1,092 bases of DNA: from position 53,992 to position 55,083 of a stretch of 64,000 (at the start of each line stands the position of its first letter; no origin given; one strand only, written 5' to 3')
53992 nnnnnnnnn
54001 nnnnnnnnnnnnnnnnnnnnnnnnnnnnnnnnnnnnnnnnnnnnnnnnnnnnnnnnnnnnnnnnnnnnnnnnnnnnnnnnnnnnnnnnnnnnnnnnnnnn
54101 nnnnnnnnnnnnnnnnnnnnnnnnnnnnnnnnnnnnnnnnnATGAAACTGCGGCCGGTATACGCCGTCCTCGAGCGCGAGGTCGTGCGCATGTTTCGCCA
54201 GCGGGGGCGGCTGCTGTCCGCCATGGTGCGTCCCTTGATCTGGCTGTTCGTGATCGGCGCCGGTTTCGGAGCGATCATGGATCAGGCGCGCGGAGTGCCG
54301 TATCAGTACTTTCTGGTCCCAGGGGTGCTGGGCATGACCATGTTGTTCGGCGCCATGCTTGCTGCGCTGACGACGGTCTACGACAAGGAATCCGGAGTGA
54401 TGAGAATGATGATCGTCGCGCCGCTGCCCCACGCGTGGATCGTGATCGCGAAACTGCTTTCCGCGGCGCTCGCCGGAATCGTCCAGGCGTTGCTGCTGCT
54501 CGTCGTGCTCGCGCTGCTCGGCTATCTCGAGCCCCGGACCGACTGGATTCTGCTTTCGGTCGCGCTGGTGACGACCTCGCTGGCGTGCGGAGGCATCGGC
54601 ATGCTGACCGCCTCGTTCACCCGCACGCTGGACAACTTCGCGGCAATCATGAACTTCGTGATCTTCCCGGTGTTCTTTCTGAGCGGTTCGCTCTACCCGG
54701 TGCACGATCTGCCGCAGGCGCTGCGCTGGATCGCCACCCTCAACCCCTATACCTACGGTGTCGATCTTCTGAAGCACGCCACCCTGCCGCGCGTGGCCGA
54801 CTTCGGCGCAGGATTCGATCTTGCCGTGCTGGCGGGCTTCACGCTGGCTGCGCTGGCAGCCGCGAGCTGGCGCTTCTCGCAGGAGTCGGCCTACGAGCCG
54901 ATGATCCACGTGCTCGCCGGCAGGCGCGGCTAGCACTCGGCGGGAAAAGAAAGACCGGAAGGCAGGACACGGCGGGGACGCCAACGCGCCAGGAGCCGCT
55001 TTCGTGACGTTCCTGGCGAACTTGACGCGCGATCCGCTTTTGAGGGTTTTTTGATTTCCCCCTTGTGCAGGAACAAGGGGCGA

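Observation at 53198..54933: ABC-2 type exporter translationally coupled to pqqE: candidate for the missing PQQ export step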

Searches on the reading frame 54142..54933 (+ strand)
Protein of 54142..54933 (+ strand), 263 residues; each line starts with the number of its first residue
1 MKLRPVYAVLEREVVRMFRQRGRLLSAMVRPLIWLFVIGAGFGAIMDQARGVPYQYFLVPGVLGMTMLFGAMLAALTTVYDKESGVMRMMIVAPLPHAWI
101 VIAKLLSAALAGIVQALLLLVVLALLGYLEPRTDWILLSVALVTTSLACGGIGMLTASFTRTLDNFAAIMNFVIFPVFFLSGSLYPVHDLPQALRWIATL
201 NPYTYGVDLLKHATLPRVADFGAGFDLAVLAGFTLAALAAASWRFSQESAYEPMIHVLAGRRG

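Call 3: search_protein_families(library=pfam, proteins=[window:54142-54933:+])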
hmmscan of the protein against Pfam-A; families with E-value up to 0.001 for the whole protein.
window:54142-54933:+ (263 aa): 5 families
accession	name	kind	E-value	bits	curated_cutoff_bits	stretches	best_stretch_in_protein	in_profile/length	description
PF01061.29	ABC2_membrane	-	9e-37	127.1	26.9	1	6-211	3-207/211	ABC-2 type transporter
PF12698.13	ABC2_membrane_3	-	5.4e-22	78.8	31.6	1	54-242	160-346/347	ABC-2 family transporter protein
PF12679.13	ABC2_membrane_2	-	3.3e-07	30.3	27.2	1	65-248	73-281/283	ABC-2 family transporter protein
PF03379.19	CcmB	-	4.3e-07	30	24.9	1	8-178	3-167/215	CcmB protein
PF13346.12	ABC2_membrane_5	-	9e-06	25.8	25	1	63-190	40-169/205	ABC-2 family transporter protein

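Call 4: search_protein_families(library=ncbifam, proteins=[window:54142-54933:+])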
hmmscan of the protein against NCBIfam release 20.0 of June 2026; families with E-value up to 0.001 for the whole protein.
window:54142-54933:+ (263 aa): 11 families
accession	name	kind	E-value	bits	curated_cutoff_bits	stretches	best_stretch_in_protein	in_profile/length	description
TIGR03861.1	phenyl_ABC_PedC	subfamily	1.8e-53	181.8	241.35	1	7-240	5-245/253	alcohol ABC transporter, permease protein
TIGR01247.1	drrB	subfamily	1.2e-43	149.5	223.05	1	12-244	1-235/236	daunorubicin resistance ABC transporter membrane protein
NF011648.0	PRK15066.1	subfamily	5.2e-23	81.9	225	1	7-243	11-247/257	ABC transporter permease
TIGR01291.1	nodJ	subfamily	8e-21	74.7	206.65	1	22-215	24-218/253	ABC-2 type transporter, NodJ family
TIGR00025.1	Mtu_efflux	paralog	1.2e-12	48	146.9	1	56-242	40-231/238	ABC transporter efflux protein, DrrB family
NF038293.1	permease_SagH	equivalog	2.7e-11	42.9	450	1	56-202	179-325/370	SagH family ABC transporter permease subunit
NF033858.1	ABC2_perm_RbbA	equivalog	6.5e-11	40.9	1050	1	58-208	715-867/909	ribosome-associated ATPase/putative transporter RbbA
TIGR03062.1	pip_yhgE_Cterm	subfamily_domain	2.2e-09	37.2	102.2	1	96-245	57-203/208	YhgE/Pip family protein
TIGR01248.1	drrC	subfamily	7.2e-06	26.2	165.65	1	68-208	2-143/152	daunorubicin resistance protein C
TIGR00956.1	3a01205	subfamily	1.2e-05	23.2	1959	1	6-210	404-607/1394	pleiotropic drug resistance family protein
NF050053.1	CapPschTportKpsM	equivalog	8.7e-05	22.6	300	1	7-212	6-215/257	capsule polysaccharide transporter KpsM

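Call 9: find_homologous_proteins(query=window:54142-54933:+)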
Query window:54142-54933:+ (263 aa): 873 proteins with E <= 0.001 among 8000 candidates; the best 120 are listed.
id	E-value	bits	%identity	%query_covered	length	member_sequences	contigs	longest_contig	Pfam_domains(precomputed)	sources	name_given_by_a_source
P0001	9.3e-164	561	100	100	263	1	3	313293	PF03379.20,PF13346.13,PF12679.14,PF01061.30,PF12698.14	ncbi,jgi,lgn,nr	ncbi:MAG TPA: ABC transporter permease [Burkholderiales bacterium]|jgi:ABC-2 type transport system p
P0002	1.4e-154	531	95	100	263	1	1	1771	PF03379.20,PF13346.13,PF12679.14,PF01061.30,PF12698.14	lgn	-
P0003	1.5e-132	459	84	100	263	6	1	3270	PF03379.20,PF13346.13,PF12679.14,PF01061.30,PF12698.14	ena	-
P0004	3.1e-132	458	82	100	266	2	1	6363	PF03379.20,PF01061.30,PF12698.14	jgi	jgi:ABC-2 type transport system permease protein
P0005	5.7e-132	457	80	100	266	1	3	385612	PF03379.20,PF01061.30,PF12698.14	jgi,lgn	jgi:ABC-2 type transport system permease protein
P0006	2.7e-131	455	82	100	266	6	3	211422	PF03379.20,PF01061.30,PF12698.14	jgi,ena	jgi:ABC-2 type transport system permease protein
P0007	3.4e-131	455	81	100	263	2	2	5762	PF03379.20,PF13346.13,PF01061.30,PF12698.14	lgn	-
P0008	9.3e-131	453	82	100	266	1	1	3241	PF03379.20,PF01061.30,PF12698.14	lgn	-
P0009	1.0e-129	450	80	100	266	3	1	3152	PF03379.20,PF13346.13,PF01061.30,PF12698.14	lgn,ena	-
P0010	2.4e-129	449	80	100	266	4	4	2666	PF03379.20,PF12679.14,PF01061.30,PF12698.14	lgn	-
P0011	5.0e-129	447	81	100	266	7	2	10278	PF03379.20,PF01061.30,PF12698.14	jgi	jgi:ABC-2 type transport system permease protein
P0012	1.0e-127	443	80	100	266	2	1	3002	PF03379.20,PF01061.30,PF12698.14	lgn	-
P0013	2.4e-127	442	78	100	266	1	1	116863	PF03379.20,PF12679.14,PF01061.30,PF12698.14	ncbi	-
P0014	2.7e-127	442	79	100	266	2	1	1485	PF03379.20,PF12679.14,PF01061.30,PF12698.14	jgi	jgi:ABC-2 type transport system permease protein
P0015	7.3e-127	440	80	100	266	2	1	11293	PF03379.20,PF01061.30,PF12698.14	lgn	-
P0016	8.5e-126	437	80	100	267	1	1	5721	PF03379.20,PF01061.30,PF12698.14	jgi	jgi:ABC-2 type transport system permease protein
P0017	4.1e-125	435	76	99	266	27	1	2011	PF03379.20,PF12679.14,PF01061.30,PF12698.14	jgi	jgi:ABC-2 type transport system permease protein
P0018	9.4e-125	433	76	99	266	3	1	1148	PF03379.20,PF01061.30,PF12698.14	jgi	-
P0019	1.6e-124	433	77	100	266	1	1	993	PF03379.20,PF12679.14,PF01061.30,PF12698.14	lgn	-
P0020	2.2e-124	432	77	100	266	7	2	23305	PF03379.20,PF12679.14,PF01061.30,PF12698.14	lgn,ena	-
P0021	2.4e-124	432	77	100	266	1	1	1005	PF03379.20,PF12679.14,PF01061.30,PF12698.14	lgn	-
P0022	2.9e-124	432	76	100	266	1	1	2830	PF03379.20,PF12679.14,PF01061.30,PF12698.14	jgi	jgi:ABC-2 type transport system permease protein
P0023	5.0e-124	431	76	100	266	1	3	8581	PF03379.20,PF12679.14,PF01061.30,PF12698.14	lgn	-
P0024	1.5e-123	430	76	100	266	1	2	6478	PF03379.20,PF01061.30,PF12698.14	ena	-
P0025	1.9e-123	429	76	99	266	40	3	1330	PF03379.20,PF01061.30,PF12698.14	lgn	-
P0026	2.5e-123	429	78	100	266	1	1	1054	PF03379.20,PF01061.30,PF12698.14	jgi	jgi:ABC-2 type transport system permease protein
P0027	2.6e-123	429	76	100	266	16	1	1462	PF03379.20,PF01061.30,PF12698.14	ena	-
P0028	3.2e-123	428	76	100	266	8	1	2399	PF03379.20,PF01061.30,PF12698.14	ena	-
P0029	1.0e-122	427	76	100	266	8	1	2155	PF03379.20,PF01061.30,PF12698.14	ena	-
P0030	1.0e-122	427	75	100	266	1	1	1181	PF03379.20,PF01061.30,PF12698.14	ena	-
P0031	1.4e-122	426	75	100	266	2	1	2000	PF01061.30,PF12698.14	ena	-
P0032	6.1e-122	424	77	100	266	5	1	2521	PF03379.20,PF12679.14,PF01061.30,PF12698.14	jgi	jgi:ABC-2 type transport system permease protein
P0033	5.9e-121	421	77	100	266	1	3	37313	PF03379.20,PF01061.30,PF12698.14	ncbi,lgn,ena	-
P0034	9.6e-121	420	75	100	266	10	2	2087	PF03379.20,PF12679.14,PF01061.30,PF12698.14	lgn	-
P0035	1.0e-120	420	75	100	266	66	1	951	PF03379.20,PF01061.30,PF12698.14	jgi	jgi:ABC-2 type transport system permease protein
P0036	1.4e-120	420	75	100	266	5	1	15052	PF03379.20,PF01061.30,PF12698.14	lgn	-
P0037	4.2e-120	418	74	100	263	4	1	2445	PF03379.20,PF12679.14,PF01061.30,PF12698.14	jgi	jgi:ABC-2 type transport system permease protein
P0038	8.9e-120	417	75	98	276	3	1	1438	PF03379.20,PF01061.30,PF12698.14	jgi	jgi:ABC-2 type transport system permease protein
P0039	1.7e-119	416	75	99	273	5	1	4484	PF03379.20,PF01061.30,PF12698.14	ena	-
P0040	2.2e-119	416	74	100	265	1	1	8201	PF03379.20,PF01061.30,PF12698.14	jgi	jgi:ABC-2 type transport system permease protein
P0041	1.3e-118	413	74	100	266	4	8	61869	PF03379.20,PF01061.30,PF12698.14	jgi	jgi:ABC-2 type transport system permease protein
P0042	1.5e-118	413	77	94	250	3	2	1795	PF03379.20,PF12679.14,PF01061.30,PF12698.14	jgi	jgi:ABC-2 type transport system permease protein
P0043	1.7e-118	413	75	100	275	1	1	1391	PF03379.20,PF01061.30,PF12698.14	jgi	jgi:ABC-2 type transport system permease protein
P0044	3.3e-118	412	74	100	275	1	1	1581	PF01061.30,PF12698.14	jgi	jgi:ABC-2 type transport system permease protein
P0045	7.1e-118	411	74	99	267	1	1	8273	PF03379.20,PF01061.30,PF12698.14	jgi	jgi:ABC-2 type transport system permease protein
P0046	9.3e-118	411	74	100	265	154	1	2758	PF03379.20,PF01061.30,PF12698.14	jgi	-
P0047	1.2e-117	410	74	100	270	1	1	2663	PF03379.20,PF01061.30,PF12698.14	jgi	jgi:ABC-2 type transport system permease protein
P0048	1.3e-117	410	74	99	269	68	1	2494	PF03379.20,PF01061.30,PF12698.14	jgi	jgi:ABC-2 type transport system permease protein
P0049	1.4e-117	410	74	100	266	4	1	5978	PF03379.20,PF12679.14,PF01061.30,PF12698.14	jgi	jgi:ABC-2 type transport system permease protein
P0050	1.8e-117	410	76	98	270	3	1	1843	PF03379.20,PF13346.13,PF01061.30,PF12698.14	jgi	jgi:ABC-2 type transport system permease protein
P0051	1.8e-117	410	75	100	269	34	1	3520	PF03379.20,PF01061.30,PF12698.14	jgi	jgi:ABC-2 type transport system permease protein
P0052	3.1e-117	409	73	99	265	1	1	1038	PF01061.30,PF12698.14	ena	-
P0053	3.1e-117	409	73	100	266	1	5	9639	PF03379.20,PF01061.30,PF12698.14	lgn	-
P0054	3.8e-117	409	74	99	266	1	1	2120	PF01061.30,PF12698.14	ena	-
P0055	4.6e-117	408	75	99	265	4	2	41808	PF03379.20,PF01061.30,PF12698.14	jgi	jgi:ABC-2 type transport system permease protein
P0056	8.0e-117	407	74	100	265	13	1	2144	PF01061.30,PF12698.14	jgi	jgi:ABC-2 type transport system permease protein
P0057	8.9e-117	407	76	100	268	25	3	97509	PF03379.20,PF01061.30,PF12698.14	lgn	-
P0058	1.4e-116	407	74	99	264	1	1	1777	PF01061.30,PF12698.14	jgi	-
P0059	1.6e-116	407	75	98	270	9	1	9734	PF03379.20,PF13346.13,PF01061.30,PF12698.14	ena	-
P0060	1.7e-116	406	74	100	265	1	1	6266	PF03379.20,PF01061.30,PF12698.14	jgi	-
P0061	1.7e-116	406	75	100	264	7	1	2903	PF01061.30,PF12698.14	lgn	-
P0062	3.1e-116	406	74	100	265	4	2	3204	PF01061.30,PF12698.14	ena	-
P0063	4.5e-116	405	73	100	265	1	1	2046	PF03379.20,PF01061.30,PF12698.14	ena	-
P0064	4.9e-116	405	74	100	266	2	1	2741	PF03379.20,PF01061.30,PF12698.14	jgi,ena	-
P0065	4.9e-116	405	76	100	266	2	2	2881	PF03379.20,PF01061.30,PF12698.14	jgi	-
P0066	5.3e-116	405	75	100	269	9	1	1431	PF01061.30,PF12698.14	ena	-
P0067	1.0e-115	404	73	99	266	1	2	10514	PF03379.20,PF01061.30,PF12698.14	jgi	jgi:ABC-2 type transport system permease protein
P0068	1.0e-115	404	73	99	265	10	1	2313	PF01061.30,PF12698.14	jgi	-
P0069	1.2e-115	404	74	99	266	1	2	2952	PF01061.30,PF12698.14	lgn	-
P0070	1.5e-115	403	73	100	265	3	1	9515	PF03379.20,PF01061.30,PF12698.14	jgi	jgi:ABC-2 type transport system permease protein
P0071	1.6e-115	403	74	100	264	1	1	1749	PF01061.30,PF12698.14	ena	-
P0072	2.3e-115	403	74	100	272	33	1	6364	PF03379.20,PF01061.30,PF12698.14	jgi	-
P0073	2.3e-115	403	75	98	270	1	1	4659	PF03379.20,PF01061.30,PF12698.14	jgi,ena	-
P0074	2.4e-115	403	74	100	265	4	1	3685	PF03379.20,PF01061.30,PF12698.14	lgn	-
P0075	2.7e-115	402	74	99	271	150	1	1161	PF01061.30,PF12698.14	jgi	-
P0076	5.5e-115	401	75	98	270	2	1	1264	PF03379.20,PF13346.13,PF01061.30,PF12698.14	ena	-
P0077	5.7e-115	401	74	99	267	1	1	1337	PF03379.20,PF01061.30,PF12698.14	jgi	jgi:ABC-2 type transport system permease protein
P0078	6.0e-115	401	74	100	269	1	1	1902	PF03379.20,PF12679.14,PF01061.30,PF12698.14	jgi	jgi:ABC-2 type transport system permease protein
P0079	8.1e-115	401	73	100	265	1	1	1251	PF03379.20,PF12679.14,PF01061.30,PF12698.14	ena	-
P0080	8.3e-115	401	76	98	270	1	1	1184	PF03379.20,PF13346.13,PF01061.30,PF12698.14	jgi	jgi:ABC-2 type transport system permease protein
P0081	8.7e-115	401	75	100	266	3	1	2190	PF03379.20,PF01061.30,PF12698.14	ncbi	-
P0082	9.6e-115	401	72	100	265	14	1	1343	PF01061.30,PF12698.14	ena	-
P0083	1.0e-114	401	75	98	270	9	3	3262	PF03379.20,PF01061.30,PF12698.14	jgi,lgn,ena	-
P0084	1.1e-114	400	74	98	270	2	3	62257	PF03379.20,PF13346.13,PF01061.30,PF12698.14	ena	-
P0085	1.7e-114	400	74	98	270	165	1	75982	PF03379.20,PF13346.13,PF01061.30,PF12698.14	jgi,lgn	jgi:ABC-2 type transport system permease protein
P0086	1.7e-114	400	73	100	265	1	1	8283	PF03379.20,PF01061.30,PF12698.14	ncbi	-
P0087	1.9e-114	400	72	99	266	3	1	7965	PF03379.20,PF13346.13,PF01061.30,PF12698.14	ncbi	-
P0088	2.1e-114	400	75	98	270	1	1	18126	PF03379.20,PF01061.30,PF12698.14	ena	-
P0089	2.2e-114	399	73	100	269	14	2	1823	PF03379.20,PF13346.13,PF12679.14,PF01061.30,PF12698.14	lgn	-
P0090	2.5e-114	399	73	100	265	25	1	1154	PF03379.20,PF01061.30,PF12698.14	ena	-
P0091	2.5e-114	399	74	98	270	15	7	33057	PF03379.20,PF01061.30,PF12698.14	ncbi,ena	-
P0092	2.7e-114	399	74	98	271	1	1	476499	PF03379.20,PF01061.30,PF12698.14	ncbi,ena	-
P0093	2.8e-114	399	74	99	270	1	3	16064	PF03379.20,PF12679.14,PF01061.30,PF12698.14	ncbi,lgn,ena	-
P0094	2.8e-114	399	72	99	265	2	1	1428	PF01061.30,PF12698.14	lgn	-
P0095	2.9e-114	399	73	99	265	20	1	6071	PF01061.30,PF12698.14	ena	-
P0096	2.9e-114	399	74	98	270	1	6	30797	PF03379.20,PF01061.30,PF12698.14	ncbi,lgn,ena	-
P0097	3.2e-114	399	74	98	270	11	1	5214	PF03379.20,PF13346.13,PF12679.14,PF01061.30,PF12698.14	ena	-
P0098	3.8e-114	399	74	99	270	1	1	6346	PF03379.20,PF12679.14,PF01061.30,PF12698.14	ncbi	-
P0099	4.7e-114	398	74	98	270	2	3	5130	PF03379.20,PF13346.13,PF01061.30,PF12698.14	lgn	-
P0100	4.9e-114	398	73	99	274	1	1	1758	PF01061.30,PF12698.14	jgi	jgi:ABC-2 type transport system permease protein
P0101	5.6e-114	398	74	98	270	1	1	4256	PF03379.20,PF13346.13,PF01061.30,PF12698.14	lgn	-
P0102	5.6e-114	398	73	100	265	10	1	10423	PF01061.30,PF12698.14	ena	-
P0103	6.6e-114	398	74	99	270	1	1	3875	PF03379.20,PF01061.30,PF12698.14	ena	-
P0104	7.3e-114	398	74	97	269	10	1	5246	PF03379.20,PF01061.30,PF12698.14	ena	-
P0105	8.3e-114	398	74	99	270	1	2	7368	PF03379.20,PF12679.14,PF01061.30,PF12698.14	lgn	-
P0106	8.5e-114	398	74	99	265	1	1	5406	PF03379.20,PF01061.30,PF12698.14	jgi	jgi:ABC-2 type transport system permease protein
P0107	8.8e-114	398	74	99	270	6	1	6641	PF03379.20,PF12679.14,PF01061.30,PF12698.14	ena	-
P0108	8.8e-114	398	74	98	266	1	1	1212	PF01061.30,PF12698.14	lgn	-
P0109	9.4e-114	397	74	100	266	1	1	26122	PF03379.20,PF01061.30,PF12698.14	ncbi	-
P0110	9.9e-114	397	72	99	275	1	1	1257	PF01061.30,PF12698.14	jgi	jgi:ABC-2 type transport system permease protein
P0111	1.2e-113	397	73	98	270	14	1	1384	PF03379.20,PF13346.13,PF01061.30,PF12698.14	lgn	-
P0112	1.2e-113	397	73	100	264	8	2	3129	PF01061.30,PF12698.14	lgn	-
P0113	1.3e-113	397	73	98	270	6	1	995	PF03379.20,PF01061.30,PF12698.14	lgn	-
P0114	1.5e-113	397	73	100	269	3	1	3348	PF03379.20,PF01061.30,PF12698.14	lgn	-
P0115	1.7e-113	397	74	99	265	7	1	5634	PF12679.14,PF01061.30,PF12698.14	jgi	jgi:ABC-2 type transport system permease protein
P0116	2.0e-113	396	74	98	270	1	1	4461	PF03379.20,PF01061.30,PF12698.14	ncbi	-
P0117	2.0e-113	396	75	100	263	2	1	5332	PF03379.20,PF01061.30,PF12698.14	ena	-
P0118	2.7e-113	396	74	99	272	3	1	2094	PF03379.20,PF12679.14,PF01061.30,PF12698.14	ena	-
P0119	2.9e-113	396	75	98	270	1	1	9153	PF03379.20,PF01061.30,PF12698.14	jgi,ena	-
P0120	3.0e-113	396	73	99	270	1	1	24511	PF03379.20,PF12679.14,PF01061.30,PF12698.14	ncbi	-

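Call 11: find_related_loci(query=A1, collection=genome_contigs, flank=10000)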
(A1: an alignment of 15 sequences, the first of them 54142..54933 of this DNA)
Query A1 (263 aa) in genome_contigs; peptide patterns used: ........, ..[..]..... (x = any residue, [..] = any of these).
173 stretches matched a pattern; 113 encode a relative of the query (tblastn E <= 1e-3); the best 80 are kept; 80 distinct loci.
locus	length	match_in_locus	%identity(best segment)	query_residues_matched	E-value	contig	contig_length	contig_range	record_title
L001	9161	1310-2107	80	1-263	5e-124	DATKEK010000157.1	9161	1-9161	MAG TPA_asm: Burkholderiales bacterium isolate SMAG_U14497 k141_3504821, whole genome shotgun sequence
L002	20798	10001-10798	78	1-263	1e-123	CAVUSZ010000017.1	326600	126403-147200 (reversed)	MAG: uncultured beta proteobacterium isolate MFD00962.bin.3.90 genome assembly, contig: contig_16199, whole genome shotg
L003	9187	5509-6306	77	1-263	2e-123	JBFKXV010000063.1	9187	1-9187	MAG: Burkholderiales bacterium isolate Mix_sand24.2022.10.G.49 k141_720243_length_9187_cov_11.7480, whole genome shotgun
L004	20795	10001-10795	80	1-262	4e-123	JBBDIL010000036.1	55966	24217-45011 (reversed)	MAG: Burkholderiales bacterium isolate LejiaA_63_26 Lejia_A_996_length_55966_cov_16, whole genome shotgun sequence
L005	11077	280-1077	79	1-263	4e-123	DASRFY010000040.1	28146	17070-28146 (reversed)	MAG TPA_asm: Burkholderiales bacterium isolate SMAG_U10044 k141_2011404, whole genome shotgun sequence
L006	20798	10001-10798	76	1-263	7e-123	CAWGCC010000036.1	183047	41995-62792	MAG: uncultured beta proteobacterium isolate MFD06229.bin.3.483 genome assembly, contig: contig_4065, whole genome shotg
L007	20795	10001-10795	75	1-262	3e-120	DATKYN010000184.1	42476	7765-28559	MAG TPA_asm: Burkholderiales bacterium isolate SMAG_U14220 k141_540499, whole genome shotgun sequence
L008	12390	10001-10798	77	1-263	9e-120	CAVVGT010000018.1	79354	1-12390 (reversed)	MAG: uncultured beta proteobacterium isolate MFD02242.bin.1.156 genome assembly, contig: contig_89712, whole genome shot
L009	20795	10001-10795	76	1-262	2e-119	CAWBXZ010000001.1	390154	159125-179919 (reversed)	MAG: uncultured beta proteobacterium isolate MFD09779.bin.1.63 genome assembly, contig: contig_10781, whole genome shotg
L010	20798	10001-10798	77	1-263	3e-118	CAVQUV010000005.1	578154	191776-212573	MAG: uncultured beta proteobacterium isolate MFD10007.bin.1.21 genome assembly, contig: contig_19032, whole genome shotg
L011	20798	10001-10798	77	1-263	6e-118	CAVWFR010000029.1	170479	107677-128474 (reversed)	MAG: uncultured beta proteobacterium isolate MFD00962.bin.1.94 genome assembly, contig: contig_42940, whole genome shotg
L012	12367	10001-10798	77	1-263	7e-117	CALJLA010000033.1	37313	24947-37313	MAG TPA_asm: uncultured proteobacterium isolate SRR7515930_bin.63_CONCOCT_v1.1_MAG genome assembly, contig: ERZ869936.48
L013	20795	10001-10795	74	1-262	5e-116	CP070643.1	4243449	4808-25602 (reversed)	MAG: Betaproteobacteria bacterium isolate bin90 chromosome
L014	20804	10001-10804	76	1-263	5e-115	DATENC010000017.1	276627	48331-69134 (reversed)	MAG TPA_asm: Burkholderiales bacterium isolate SMAG_U8959 k141_1492603, whole genome shotgun sequence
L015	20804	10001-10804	74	1-263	1e-114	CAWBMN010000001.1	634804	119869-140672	MAG: uncultured beta proteobacterium isolate MFD02242.bin.1.57 genome assembly, contig: contig_10509, whole genome shotg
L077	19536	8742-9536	53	3-262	4e-88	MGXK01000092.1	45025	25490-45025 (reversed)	MAG: Gammaproteobacteria bacterium RBG_16_51_14 RBG_16_scaffold_3874, whole genome shotgun sequence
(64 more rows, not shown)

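Call 15: search_solved_structures(query=window:54142-54933:+, max_evalue=0.01)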
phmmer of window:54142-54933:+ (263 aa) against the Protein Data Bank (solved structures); distinct sequences matched with E-value up to 0.01: 4.
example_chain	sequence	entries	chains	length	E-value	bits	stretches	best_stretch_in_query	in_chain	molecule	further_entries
8tsh_C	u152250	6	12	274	6e-10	42.5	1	28-241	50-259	Transport permease protein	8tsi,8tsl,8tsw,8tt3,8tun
8yzp_A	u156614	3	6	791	0.0032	20.5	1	54-211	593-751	ABC transporter G family member 23-like Protein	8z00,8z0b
8z01_A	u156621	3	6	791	0.0032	20.5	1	54-211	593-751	ABC transporter G family member 23-like Protein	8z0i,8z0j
9ju6_A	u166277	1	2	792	0.0032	20.5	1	54-211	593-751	ABC transporter G family member 23-like Protein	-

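Call 28: search_protein_families(library=pfam, proteins=[L077:34-1359:-, L077:2309-3247:+, L077:3428-4180:+, L077:4379-5893:-, L077:5791-7284:-, L077:9582-10115:-, L077:10305-10901:+, L077:11500-12255:+, L077:12270-12887:+, L077:13421-14980:+])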
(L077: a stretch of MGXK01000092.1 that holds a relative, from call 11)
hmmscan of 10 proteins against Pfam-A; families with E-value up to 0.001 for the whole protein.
L077:34-1359:- (441 aa): 2 families
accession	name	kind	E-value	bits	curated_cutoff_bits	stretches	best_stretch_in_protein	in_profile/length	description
PF05593.20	RHS_repeat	-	3.2e-19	69.3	22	0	143-168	10-35/38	RHS Repeat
PF20148.4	DUF6531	-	1.4e-08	35.4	24.1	1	4-62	15-74/74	Domain of unknown function (DUF6531)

L077:2309-3247:+ (312 aa): 1 family
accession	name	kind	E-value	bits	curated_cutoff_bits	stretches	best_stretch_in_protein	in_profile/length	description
PF01963.22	TraB_PrgY_gumN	-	2.7e-50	172.1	26.8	1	54-308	1-261/263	TraB/PrgY/gumN family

L077:3428-4180:+ (250 aa): 0 families

L077:4379-5893:- (504 aa): 8 families
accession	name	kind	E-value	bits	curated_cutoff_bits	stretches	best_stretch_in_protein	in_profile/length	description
PF00158.32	Sigma54_activat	-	1e-62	211.2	20.2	1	196-367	3-167/168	Sigma-54 interaction domain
PF00072.30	Response_reg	-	5.7e-26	91.3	30.2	1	55-165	1-110/111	Response regulator receiver domain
PF25601.1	AAA_lid_14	-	3.9e-21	75.1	27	1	374-451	2-79/87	AAA+ ATPase lid domain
PF14532.12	Sigma54_activ_2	-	1.4e-19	71.2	25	1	195-372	1-138/138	Sigma-54 interaction domain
PF02954.25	HTH_8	-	7.2e-15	54.9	22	1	462-502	2-42/42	Bacterial regulatory protein, Fis family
PF07728.20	AAA_5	-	3.9e-08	33.8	22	1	225-343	2-123/139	AAA domain (dynein-related subfamily)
PF07724.20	AAA_2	-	7.5e-06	26.5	27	1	224-353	5-135/166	AAA domain (Cdc48 subfamily)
PF01078.27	Mg_chelatase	-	8.7e-05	22.5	20.3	0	284-342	97-157/207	Magnesium chelatase, subunit ChlI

L077:5791-7284:- (497 aa): 3 families
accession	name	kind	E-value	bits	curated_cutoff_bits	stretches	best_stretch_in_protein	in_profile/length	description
PF02518.31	HATPase_c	-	4.2e-13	50.1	26.4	1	387-490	2-109/111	Histidine kinase-, DNA gyrase B-, and HSP90-like ATPase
PF00512.31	HisKA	-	1.3e-09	38.4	26.9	1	281-335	3-57/66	His Kinase A (phospho-acceptor) domain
PF00672.30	HAMP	-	2e-09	38.1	25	1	216-264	3-51/53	HAMP domain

L077:9582-10115:- (177 aa): 1 family
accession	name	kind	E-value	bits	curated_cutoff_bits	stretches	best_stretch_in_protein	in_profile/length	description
PF01292.26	Ni_hydr_CYTB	-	1.9e-32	112.9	30.1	1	7-175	2-177/179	Prokaryotic cytochrome b561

L077:10305-10901:+ (198 aa): 1 family
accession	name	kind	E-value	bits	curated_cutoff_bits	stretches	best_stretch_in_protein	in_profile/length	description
PF03734.19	YkuD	-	3.1e-20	73.7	23.4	1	38-196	2-146/146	L,D-transpeptidase catalytic domain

L077:11500-12255:+ (251 aa): 1 family
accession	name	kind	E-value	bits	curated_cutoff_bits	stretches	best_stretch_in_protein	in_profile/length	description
PF01618.21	MotA_ExbB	-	1.7e-06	28.2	22.9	1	162-231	59-121/127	MotA/TolQ/ExbB proton channel family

L077:12270-12887:+ (205 aa): 0 families

L077:13421-14980:+ (519 aa): 5 families
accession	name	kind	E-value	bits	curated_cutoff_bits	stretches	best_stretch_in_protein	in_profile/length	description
PF00498.31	FHA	-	2.4e-19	70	20.7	1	425-489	1-67/67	FHA domain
PF16697.10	Yop-YscD_cpl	-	3.4e-13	50.1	33.2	1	416-497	10-92/94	Inner membrane component of T3SS, cytoplasmic domain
PF00092.34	VWA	-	9.6e-09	36.1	23.8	1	93-245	2-160/174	von Willebrand factor type A domain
PF13519.12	VWA_2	-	5.1e-08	33.9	27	1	93-193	1-106/107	von Willebrand factor type A domain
PF18221.6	MU2_FHA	-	6.2e-05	23.4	29.2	1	422-495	15-85/94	Mutator 2 Fork head associated domain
